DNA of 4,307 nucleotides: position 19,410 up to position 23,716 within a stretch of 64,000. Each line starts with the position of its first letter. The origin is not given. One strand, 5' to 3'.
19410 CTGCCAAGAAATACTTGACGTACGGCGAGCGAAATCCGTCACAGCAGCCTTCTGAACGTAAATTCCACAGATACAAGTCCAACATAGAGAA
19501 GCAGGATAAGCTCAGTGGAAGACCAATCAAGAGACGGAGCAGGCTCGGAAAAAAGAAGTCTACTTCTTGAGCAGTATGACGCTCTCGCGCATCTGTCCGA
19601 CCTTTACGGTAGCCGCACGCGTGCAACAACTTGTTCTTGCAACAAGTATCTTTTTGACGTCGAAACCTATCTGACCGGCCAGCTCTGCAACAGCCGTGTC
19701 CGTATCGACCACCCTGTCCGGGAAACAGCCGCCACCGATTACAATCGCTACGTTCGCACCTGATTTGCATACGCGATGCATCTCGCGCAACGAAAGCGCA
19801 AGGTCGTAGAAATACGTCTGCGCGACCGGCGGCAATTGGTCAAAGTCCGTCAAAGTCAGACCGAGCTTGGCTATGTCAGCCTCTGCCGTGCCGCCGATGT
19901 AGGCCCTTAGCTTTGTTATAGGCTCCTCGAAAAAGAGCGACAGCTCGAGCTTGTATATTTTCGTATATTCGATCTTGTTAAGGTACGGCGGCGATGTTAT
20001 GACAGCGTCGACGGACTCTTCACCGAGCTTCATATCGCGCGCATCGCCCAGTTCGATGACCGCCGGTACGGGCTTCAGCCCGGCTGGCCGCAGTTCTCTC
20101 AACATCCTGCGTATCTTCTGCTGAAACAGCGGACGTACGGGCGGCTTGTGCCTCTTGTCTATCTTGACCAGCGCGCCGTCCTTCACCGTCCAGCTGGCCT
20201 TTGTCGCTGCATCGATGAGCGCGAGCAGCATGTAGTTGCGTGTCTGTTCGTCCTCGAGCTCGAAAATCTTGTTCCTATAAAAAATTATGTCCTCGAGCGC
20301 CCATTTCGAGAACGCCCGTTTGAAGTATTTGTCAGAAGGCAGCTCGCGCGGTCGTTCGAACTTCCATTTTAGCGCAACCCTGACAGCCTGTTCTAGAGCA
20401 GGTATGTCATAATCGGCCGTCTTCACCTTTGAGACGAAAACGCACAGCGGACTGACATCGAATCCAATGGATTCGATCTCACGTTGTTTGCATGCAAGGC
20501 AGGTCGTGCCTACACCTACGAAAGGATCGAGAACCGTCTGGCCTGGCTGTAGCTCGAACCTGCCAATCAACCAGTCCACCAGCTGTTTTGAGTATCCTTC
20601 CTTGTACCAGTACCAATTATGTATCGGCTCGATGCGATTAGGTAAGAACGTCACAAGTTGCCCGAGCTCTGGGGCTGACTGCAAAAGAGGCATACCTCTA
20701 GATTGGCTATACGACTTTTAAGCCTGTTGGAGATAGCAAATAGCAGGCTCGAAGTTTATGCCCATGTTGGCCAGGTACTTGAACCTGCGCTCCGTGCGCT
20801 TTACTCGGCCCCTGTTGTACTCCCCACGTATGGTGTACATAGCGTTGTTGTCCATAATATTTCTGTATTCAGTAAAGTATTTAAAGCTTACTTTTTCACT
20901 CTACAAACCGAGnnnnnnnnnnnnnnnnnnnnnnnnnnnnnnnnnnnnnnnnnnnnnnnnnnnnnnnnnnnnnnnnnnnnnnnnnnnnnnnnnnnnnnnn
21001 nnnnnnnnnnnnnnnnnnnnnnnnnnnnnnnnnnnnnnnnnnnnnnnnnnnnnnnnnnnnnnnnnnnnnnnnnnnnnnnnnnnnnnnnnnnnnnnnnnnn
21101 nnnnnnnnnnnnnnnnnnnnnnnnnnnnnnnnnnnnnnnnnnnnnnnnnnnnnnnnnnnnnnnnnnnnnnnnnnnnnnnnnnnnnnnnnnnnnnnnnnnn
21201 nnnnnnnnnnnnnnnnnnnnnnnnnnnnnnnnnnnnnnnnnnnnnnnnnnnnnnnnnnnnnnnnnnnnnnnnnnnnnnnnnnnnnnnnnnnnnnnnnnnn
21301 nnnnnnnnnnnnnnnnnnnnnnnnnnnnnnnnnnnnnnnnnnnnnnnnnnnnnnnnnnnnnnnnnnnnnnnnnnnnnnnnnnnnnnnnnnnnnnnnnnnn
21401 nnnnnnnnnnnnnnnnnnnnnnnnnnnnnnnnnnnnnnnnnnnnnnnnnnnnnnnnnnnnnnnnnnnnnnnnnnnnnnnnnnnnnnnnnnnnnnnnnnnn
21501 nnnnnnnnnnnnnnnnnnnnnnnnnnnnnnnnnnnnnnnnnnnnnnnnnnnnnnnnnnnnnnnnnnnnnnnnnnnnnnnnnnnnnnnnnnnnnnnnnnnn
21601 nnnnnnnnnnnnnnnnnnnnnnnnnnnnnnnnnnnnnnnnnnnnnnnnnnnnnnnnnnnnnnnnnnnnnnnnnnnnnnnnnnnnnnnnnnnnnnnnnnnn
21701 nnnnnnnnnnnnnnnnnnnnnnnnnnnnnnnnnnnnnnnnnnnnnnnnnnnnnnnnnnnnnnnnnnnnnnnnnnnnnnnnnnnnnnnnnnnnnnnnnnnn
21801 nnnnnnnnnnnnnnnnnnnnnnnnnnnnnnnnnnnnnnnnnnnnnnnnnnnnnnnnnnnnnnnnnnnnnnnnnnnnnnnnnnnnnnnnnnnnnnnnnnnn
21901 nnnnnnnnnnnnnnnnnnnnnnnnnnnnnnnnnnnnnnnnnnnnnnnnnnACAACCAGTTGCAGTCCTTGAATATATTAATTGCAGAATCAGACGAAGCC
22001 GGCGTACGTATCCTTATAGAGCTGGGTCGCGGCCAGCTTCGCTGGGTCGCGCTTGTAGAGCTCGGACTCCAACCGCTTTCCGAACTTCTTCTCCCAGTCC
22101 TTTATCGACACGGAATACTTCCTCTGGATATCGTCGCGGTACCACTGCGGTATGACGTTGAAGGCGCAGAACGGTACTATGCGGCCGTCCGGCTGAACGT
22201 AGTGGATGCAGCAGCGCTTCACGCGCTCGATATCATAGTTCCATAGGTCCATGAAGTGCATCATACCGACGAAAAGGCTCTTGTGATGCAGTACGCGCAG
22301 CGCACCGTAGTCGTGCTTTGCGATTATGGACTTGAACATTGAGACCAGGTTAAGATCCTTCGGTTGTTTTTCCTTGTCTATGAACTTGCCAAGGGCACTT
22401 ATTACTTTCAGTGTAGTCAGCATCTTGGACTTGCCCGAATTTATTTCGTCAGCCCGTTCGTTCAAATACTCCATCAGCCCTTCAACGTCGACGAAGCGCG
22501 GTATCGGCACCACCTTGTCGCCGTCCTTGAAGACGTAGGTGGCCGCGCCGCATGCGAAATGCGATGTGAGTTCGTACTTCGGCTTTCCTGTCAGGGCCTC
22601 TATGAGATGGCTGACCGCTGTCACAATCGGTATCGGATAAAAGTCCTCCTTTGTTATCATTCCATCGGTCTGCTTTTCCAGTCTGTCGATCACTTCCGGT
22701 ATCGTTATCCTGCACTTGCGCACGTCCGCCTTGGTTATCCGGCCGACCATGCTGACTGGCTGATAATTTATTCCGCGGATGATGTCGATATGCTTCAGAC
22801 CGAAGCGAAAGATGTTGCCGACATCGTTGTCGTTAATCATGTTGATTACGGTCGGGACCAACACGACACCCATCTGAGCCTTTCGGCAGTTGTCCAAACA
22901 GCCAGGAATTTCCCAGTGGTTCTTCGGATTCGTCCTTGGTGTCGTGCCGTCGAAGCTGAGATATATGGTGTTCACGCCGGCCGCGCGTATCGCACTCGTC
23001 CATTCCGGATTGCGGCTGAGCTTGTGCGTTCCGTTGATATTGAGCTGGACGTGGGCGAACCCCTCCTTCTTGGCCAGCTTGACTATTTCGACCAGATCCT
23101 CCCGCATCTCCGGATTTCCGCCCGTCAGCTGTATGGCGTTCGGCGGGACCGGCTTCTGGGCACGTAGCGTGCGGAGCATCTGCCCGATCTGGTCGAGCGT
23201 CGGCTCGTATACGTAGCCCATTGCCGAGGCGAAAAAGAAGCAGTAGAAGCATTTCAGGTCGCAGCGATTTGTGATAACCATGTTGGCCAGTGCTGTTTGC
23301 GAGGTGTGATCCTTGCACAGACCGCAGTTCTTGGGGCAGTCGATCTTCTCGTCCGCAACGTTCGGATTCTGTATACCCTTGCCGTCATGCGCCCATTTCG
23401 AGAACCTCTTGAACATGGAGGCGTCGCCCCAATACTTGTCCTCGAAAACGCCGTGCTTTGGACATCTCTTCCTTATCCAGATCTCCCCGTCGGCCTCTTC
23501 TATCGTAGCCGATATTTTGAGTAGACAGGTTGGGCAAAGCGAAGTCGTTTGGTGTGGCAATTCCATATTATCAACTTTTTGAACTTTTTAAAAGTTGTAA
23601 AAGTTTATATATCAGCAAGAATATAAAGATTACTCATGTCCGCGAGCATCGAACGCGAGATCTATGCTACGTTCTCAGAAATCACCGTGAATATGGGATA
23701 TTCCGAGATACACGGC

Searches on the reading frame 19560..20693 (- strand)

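Call 21: search_protein_families(library=ncbifam, proteins=[window:19560-20693:-], max_evalue=0.00001)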
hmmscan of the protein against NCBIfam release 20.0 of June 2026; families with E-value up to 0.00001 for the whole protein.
window:19560-20693:- (377 aa): 1 family
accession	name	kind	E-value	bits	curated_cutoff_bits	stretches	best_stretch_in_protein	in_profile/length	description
TIGR01177.1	TIGR01177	hypoth_equivalog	8.1e-06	25.4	316.55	0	213-243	234-264/330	TIGR01177 family methyltransferase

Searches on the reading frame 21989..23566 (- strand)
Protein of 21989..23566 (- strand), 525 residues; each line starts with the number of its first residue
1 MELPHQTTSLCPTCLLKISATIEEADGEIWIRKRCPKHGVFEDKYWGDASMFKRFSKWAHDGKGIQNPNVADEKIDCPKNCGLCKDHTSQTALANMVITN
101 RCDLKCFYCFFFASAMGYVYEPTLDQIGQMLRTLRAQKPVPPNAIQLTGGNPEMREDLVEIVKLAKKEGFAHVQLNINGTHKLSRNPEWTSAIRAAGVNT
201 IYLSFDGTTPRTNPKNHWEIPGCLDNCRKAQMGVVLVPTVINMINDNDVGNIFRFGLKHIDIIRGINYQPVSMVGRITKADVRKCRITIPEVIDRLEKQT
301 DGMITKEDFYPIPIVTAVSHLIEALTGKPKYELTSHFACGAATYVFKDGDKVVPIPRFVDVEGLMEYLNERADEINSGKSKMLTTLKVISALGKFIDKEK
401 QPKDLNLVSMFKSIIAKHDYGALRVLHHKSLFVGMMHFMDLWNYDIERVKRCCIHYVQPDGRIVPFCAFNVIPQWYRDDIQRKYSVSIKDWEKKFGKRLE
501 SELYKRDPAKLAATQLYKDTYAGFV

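Call 21: search_protein_families(library=ncbifam, proteins=[window:21989-23566:-], max_evalue=0.00001)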
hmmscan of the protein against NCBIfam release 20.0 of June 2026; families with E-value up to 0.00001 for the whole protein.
window:21989-23566:- (525 aa): 24 families
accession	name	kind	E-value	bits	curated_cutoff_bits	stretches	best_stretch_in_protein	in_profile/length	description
NF045702.1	rSAM_GDGT_ether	equivalog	2e-212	706.1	450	1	6-487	1-485/486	tetraether lipid synthase Tes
NF045703.1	rSAM_Tes_intein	exception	1.5e-186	622.3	1700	2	109-496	611-1004/1040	tetraether lipid synthase Tes, intein-containing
NF045646.2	rSAM_Se_TrsS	equivalog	6.8e-101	338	490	2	6-311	2-306/441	radical SAM (seleno)protein TrsS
TIGR02666.1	moaA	equivalog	7.1e-16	58.1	284.05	1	97-286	15-210/336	GTP 3',8-cyclase MoaA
TIGR02668.1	moaA_archaeal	equivalog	1.8e-15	56.7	325.25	1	96-305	14-219/303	GTP 3',8-cyclase MoaA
NF001199.0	PRK00164.2-1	equivalog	2.1e-15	56.7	231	1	96-306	16-223/308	GTP 3',8-cyclase MoaA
TIGR04546.1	rSAM_ahbC_deAc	equivalog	3.1e-12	46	650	1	97-276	44-218/390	12,18-didecarboxysiroheme deacetylase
NF050035.1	rSAM_WgK_link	exception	7.3e-12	44.9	650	1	86-211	3-122/367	radical SAM/SPASM peptide maturase WgkB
TIGR04051.1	rSAM_NirJ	equivalog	2e-10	40.2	515.45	1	98-210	8-113/354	heme d1 biosynthesis radical SAM protein NirJ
TIGR04054.1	rSAM_NirJ1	equivalog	4e-10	38.9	650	1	96-269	40-209/387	putative heme d1 biosynthesis radical SAM protein NirJ1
TIGR04545.1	rSAM_ahbD_hemeb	equivalog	5.2e-10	39.3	500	1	98-226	6-126/339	heme b synthase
TIGR04053.2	TIGR04053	equivalog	1.1e-09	38.1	395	1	98-213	14-125/366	TIGR04053 family radical SAM/SPASM domain-containing protein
TIGR04250.1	SCM_rSAM_ScmE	equivalog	9.7e-09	34.6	400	1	96-257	7-166/358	SynChlorMet cassette radical SAM/SPASM protein ScmE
TIGR04347.1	pseudo_SAM_Halo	equivalog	3.8e-08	33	525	1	96-211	42-150/390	TIGR04347 family pseudo-SAM/SPASM protein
NF038283.1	viperin_w_prok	equivalog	7.3e-08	31.9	180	1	94-213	4-122/281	viperin family antiviral radical SAM protein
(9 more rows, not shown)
